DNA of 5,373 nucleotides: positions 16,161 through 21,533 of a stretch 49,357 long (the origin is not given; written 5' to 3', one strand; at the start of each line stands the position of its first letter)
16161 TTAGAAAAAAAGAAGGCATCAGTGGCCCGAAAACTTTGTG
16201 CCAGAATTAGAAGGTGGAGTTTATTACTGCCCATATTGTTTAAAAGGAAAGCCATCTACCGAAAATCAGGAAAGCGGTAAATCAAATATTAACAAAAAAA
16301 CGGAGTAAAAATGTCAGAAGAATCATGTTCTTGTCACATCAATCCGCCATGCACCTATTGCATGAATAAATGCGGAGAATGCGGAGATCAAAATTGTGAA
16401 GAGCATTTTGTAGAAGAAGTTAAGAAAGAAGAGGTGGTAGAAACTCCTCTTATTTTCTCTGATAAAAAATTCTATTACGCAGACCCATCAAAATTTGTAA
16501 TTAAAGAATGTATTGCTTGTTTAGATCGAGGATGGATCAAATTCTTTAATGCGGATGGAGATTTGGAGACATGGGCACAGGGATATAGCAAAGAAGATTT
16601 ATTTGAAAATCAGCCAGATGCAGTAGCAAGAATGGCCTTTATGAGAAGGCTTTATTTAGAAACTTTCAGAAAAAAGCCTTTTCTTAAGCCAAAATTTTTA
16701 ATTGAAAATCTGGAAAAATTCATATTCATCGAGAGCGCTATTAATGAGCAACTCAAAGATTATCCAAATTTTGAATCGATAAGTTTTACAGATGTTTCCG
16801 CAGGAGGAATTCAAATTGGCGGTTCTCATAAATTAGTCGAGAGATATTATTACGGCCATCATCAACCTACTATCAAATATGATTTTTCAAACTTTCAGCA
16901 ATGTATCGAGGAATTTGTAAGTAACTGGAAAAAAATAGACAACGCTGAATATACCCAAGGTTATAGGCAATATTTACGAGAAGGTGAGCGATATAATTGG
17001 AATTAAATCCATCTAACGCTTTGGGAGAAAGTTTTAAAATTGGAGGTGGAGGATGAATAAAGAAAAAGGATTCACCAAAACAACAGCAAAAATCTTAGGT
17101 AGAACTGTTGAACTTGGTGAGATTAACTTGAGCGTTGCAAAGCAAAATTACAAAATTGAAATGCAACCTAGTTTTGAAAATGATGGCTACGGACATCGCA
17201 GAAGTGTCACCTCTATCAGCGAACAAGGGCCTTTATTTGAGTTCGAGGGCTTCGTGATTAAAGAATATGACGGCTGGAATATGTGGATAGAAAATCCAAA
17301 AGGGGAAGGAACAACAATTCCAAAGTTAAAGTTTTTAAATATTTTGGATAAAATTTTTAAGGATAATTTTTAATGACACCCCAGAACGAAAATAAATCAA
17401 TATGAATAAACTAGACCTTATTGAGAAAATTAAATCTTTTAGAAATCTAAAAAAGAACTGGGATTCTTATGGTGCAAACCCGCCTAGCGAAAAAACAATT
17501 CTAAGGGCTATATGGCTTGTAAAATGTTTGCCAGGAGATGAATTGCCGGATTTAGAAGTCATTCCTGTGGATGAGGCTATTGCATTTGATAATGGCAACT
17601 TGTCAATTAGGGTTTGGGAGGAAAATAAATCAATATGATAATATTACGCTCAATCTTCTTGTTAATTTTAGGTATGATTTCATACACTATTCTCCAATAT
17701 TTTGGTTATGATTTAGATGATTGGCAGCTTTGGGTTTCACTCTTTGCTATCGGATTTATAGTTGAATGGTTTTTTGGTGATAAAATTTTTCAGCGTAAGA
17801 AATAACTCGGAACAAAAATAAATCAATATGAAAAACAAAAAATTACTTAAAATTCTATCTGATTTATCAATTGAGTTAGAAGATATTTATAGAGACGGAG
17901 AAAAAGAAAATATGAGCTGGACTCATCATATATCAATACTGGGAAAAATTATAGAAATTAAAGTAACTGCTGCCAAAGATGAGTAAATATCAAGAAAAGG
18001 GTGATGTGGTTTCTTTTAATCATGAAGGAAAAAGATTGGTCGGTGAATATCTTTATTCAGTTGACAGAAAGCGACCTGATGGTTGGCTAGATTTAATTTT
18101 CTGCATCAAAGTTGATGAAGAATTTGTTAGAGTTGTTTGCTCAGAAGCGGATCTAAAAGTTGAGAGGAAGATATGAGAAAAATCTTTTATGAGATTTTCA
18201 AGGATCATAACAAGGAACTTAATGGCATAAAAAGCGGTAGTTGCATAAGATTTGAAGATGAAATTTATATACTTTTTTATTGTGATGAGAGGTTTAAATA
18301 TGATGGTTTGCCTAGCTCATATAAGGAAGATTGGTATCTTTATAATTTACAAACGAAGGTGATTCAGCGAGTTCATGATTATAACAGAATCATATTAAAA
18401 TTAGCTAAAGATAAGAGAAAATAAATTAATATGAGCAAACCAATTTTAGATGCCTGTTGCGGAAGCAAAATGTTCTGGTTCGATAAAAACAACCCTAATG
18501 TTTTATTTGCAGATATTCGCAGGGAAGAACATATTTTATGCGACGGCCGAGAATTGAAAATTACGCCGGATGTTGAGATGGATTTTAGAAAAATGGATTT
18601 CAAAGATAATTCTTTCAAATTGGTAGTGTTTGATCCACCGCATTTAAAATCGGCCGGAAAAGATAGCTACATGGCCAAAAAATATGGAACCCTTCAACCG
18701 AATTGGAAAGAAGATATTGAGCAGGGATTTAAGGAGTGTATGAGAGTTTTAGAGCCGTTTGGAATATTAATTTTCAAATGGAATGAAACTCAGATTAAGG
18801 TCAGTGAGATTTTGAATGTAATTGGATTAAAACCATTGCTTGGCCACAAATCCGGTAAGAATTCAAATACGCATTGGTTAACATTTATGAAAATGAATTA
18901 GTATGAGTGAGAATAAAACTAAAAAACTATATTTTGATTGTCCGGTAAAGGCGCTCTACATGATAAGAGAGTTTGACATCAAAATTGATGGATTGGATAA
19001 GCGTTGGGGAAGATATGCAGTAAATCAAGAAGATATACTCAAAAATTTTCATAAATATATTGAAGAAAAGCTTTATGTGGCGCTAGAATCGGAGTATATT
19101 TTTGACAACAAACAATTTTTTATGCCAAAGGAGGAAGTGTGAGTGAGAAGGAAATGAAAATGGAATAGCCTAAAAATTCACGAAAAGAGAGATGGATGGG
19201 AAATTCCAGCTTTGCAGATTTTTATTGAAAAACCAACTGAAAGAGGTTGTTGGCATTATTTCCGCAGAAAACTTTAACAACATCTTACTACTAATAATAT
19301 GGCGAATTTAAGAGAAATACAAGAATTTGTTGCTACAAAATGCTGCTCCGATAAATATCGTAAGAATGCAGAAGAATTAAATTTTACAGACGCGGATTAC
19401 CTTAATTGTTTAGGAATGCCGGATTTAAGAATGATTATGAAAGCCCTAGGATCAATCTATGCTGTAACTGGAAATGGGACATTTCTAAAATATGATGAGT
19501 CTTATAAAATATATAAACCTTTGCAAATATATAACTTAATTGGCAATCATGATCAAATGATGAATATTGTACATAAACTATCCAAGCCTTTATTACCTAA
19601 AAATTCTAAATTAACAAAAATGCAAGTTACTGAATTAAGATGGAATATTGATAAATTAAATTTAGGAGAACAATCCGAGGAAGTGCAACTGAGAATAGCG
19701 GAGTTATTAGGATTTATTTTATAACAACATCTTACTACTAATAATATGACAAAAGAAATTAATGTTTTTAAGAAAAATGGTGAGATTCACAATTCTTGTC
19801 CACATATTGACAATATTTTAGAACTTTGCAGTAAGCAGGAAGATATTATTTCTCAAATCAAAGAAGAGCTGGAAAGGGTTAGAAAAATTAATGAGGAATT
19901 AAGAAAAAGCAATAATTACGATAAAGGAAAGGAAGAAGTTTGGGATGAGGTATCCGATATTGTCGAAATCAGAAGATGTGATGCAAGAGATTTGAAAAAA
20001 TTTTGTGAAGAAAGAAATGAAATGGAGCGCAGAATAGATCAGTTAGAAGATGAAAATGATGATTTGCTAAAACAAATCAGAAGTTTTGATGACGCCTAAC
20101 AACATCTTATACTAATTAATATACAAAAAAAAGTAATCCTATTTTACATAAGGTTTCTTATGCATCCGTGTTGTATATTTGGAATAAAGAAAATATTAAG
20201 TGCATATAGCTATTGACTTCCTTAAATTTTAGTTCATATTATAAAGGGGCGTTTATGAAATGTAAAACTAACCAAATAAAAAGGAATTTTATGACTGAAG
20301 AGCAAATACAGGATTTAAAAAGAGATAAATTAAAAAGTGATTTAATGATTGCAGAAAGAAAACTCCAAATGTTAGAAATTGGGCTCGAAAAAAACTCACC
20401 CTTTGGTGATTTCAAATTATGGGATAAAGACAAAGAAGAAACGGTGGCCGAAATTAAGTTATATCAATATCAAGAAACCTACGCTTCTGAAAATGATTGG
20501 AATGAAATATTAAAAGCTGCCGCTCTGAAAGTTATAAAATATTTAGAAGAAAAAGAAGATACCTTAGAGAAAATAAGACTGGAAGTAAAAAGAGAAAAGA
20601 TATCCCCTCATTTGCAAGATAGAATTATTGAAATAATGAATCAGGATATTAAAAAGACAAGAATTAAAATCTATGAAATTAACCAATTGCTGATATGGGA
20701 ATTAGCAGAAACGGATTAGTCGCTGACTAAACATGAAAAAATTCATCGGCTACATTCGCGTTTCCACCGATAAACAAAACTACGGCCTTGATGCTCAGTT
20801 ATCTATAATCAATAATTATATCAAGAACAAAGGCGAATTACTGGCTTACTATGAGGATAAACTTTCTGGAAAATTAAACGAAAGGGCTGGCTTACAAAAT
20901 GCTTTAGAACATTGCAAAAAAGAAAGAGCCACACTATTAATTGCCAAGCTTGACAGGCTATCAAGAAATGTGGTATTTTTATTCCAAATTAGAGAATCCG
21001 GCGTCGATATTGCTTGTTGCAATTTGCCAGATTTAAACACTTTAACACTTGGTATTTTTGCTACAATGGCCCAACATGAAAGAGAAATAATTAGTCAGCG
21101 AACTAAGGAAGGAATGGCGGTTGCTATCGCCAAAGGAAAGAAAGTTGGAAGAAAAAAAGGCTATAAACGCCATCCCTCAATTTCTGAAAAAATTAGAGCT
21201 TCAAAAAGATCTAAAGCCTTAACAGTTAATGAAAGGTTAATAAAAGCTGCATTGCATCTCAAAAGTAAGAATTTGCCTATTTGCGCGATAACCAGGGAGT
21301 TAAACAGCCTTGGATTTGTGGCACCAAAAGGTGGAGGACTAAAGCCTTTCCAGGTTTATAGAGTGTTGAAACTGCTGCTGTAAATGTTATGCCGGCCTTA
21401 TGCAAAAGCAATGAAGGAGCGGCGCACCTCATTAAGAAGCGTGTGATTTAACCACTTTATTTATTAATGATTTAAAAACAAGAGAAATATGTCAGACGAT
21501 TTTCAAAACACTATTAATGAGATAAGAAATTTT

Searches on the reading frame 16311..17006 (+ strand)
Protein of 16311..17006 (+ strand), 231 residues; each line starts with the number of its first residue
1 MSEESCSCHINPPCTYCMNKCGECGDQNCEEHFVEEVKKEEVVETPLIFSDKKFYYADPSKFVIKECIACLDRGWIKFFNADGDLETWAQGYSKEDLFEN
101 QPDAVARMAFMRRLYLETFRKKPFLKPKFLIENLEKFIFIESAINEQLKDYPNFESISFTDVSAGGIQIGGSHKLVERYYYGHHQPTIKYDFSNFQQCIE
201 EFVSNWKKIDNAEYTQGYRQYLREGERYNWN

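Call 13: search_protein_families(library=pfam, proteins=[window:16311-17006:+], max_evalue=0.01)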
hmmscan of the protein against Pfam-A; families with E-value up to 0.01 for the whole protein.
window:16311-17006:+ (231 aa): 0 families

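Call 51: search_protein_families(library=phrogs, proteins=[window:16311-17006:+], max_evalue=0.01)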
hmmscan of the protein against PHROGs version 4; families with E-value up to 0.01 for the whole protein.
window:16311-17006:+ (231 aa): 1 family
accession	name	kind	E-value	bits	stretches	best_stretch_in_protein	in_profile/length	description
phrog_22771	-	unknown function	0.00022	22.3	1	4-62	32-91/145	-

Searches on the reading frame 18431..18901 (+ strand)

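Call 13: search_protein_families(library=pfam, proteins=[window:18431-18901:+], max_evalue=0.01)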
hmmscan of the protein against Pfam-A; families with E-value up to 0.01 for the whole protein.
window:18431-18901:+ (156 aa): 2 families
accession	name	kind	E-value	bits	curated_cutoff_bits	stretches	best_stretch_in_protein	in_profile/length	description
PF08241.18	Methyltransf_11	-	5.7e-05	24.1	21.2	0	92-115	72-95/95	Methyltransferase domain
PF13649.12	Methyltransf_25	-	0.00038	21.5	27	0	5-90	1-95/97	Methyltransferase domain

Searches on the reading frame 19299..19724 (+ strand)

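Call 14: search_protein_families(library=pfam, proteins=[window:19299-19724:+], max_evalue=0.01)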
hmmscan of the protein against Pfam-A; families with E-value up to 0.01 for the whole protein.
window:19299-19724:+ (141 aa): 0 families

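Call 88: search_protein_families(library=pfam, proteins=[window:19299-19724:+], max_evalue=1)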
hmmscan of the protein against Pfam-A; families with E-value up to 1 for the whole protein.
window:19299-19724:+ (141 aa): 1 family
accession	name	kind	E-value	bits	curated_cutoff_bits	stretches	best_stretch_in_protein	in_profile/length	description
PF23992.1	Pam3_gp32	-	0.074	13.4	27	1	28-77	58-106/108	Phage Pam3 gp32-like protein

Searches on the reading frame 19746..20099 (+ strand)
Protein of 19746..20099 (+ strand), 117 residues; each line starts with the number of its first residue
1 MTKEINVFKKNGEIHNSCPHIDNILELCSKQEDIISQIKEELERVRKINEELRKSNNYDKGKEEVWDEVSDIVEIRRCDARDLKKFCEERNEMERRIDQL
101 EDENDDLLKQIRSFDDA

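Call 14: search_protein_families(library=pfam, proteins=[window:19746-20099:+], max_evalue=0.01)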
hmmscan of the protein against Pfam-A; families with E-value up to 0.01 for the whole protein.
window:19746-20099:+ (117 aa): 5 families
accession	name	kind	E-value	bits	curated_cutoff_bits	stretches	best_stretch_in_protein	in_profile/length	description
PF04977.20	DivIC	-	0.0013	19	28.9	0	82-114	18-50/80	Septum formation initiator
PF02050.21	FliJ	-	0.002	18.8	28.4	0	80-112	4-36/123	Flagellar FliJ protein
PF25443.1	ANG-1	-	0.0074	16.9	28.5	0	24-54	58-88/105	ANG-1-like domain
PF03980.19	Nnf1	-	0.0087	16.8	23.7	0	87-112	81-106/110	Nnf1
PF25764.1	KIF21A_4th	-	0.0093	16.1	33.1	0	62-113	40-86/183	KIF21A-like domain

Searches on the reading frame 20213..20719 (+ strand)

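Call 14: search_protein_families(library=pfam, proteins=[window:20213-20719:+], max_evalue=0.01)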
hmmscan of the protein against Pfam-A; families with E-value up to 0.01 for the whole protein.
window:20213-20719:+ (168 aa): 0 families

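Call 54: search_protein_families(library=pfam, proteins=[window:20213-20719:+], max_evalue=10)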
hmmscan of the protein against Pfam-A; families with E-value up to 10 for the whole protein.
window:20213-20719:+ (168 aa): 3 families
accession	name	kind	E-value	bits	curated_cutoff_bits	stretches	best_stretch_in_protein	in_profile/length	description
PF10679.14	DUF2491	-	0.055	13.1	25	1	72-106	80-116/210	Protein of unknown function (DUF2491)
PF03048.19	Herpes_UL92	-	0.11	12.7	21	1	76-144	62-131/191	UL92 family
PF08967.16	ENCP4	-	0.96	10.1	31.4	0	117-159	10-55/81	Putative type 4B encapsulin shell protein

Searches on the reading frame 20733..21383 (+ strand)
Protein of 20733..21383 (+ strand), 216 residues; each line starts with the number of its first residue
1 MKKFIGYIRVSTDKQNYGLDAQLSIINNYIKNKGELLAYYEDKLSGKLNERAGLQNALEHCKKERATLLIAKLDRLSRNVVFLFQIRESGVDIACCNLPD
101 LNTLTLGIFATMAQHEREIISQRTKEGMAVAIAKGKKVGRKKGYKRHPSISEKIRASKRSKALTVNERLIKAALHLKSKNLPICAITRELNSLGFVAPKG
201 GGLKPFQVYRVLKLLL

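Call 14: search_protein_families(library=pfam, proteins=[window:20733-21383:+], max_evalue=0.01)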
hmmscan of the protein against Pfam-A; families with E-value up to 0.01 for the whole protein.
window:20733-21383:+ (216 aa): 1 family
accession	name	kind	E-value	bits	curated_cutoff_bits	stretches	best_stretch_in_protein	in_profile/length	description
PF00239.26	Resolvase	-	7.1e-32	110.9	23.3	1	5-137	2-145/145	Resolvase, N terminal domain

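Call 51: search_protein_families(library=phrogs, proteins=[window:20733-21383:+], max_evalue=0.01)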
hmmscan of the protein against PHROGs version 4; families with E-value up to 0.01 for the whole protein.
window:20733-21383:+ (216 aa): 4 families
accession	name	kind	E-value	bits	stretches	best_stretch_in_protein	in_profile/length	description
phrog_125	-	DNA, RNA and nucleotide metabolism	1.1e-39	137.5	1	1-213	19-201/254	DNA invertase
phrog_95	-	integration and excision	6.4e-34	118.5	1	1-213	87-309/651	integrase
phrog_8275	-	DNA, RNA and nucleotide metabolism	1.4e-07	32.2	1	4-59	2-50/51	DNA invertase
phrog_6620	-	integration and excision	1e-06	29.5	1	2-78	56-133/201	transposase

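Call 52: search_solved_structures(query=window:20733-21383:+, max_evalue=0.00001)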
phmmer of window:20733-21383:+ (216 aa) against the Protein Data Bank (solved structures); distinct sequences matched with E-value up to 0.00001: 9.
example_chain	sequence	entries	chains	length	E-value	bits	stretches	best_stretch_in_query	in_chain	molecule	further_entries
4m6f_A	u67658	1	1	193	6.6e-13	52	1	4-141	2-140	DNA-invertase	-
3uj3_X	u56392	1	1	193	2.1e-12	50.4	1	4-141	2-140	DNA-invertase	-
2gm4_A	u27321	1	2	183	6.8e-12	48.7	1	4-150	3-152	Transposon gamma-delta resolvase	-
1zr2_A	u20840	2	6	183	1.2e-11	47.9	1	4-150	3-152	Transposon gamma-delta resolvase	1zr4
1gdt_A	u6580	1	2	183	3e-11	46.6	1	4-150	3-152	PROTEIN (GAMMA DELTA RESOLVASE)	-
5cy1_A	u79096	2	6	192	3.4e-10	43.2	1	4-148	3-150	Transposon Tn3 resolvase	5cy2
1gdr_A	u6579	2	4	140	5.6e-09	39.2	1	4-135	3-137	GAMMA DELTA-RESOLVASE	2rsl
2gm5_A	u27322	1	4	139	1.5e-06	31.2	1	5-131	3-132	Transposon gamma-delta resolvase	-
3guv_A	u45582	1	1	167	6.5e-06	29.2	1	6-140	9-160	Site-specific recombinase, resolvase family protein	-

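Call 55: search_protein_families(library=ncbifam, proteins=[window:20733-21383:+], max_evalue=0.01)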
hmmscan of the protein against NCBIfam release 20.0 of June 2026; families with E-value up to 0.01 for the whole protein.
window:20733-21383:+ (216 aa): 5 families
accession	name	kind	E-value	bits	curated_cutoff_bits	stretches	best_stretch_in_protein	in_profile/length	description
NF009949.0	PRK13413.1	equivalog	3.5e-16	59.5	272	1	5-160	3-164/203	master DNA invertase Mpi family serine-type recombinase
NF047344.1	SCCmet_CcrA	equivalog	9.5e-12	44.7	700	1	1-139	1-150/442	cassette chromosome recombinase CcrA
NF041201.1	recomb_XisF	equivalog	3.8e-11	42.6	375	1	5-146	2-152/465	fdxN element excision recombinase XisF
NF049883.1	resolv_YneB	equivalog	1.2e-10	41.2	175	1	5-200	3-199/211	YneB family resolvase-like protein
NF033518.0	transpos_IS607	equivalog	1.2e-07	31.4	110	1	3-79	55-133/187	IS607 family transposase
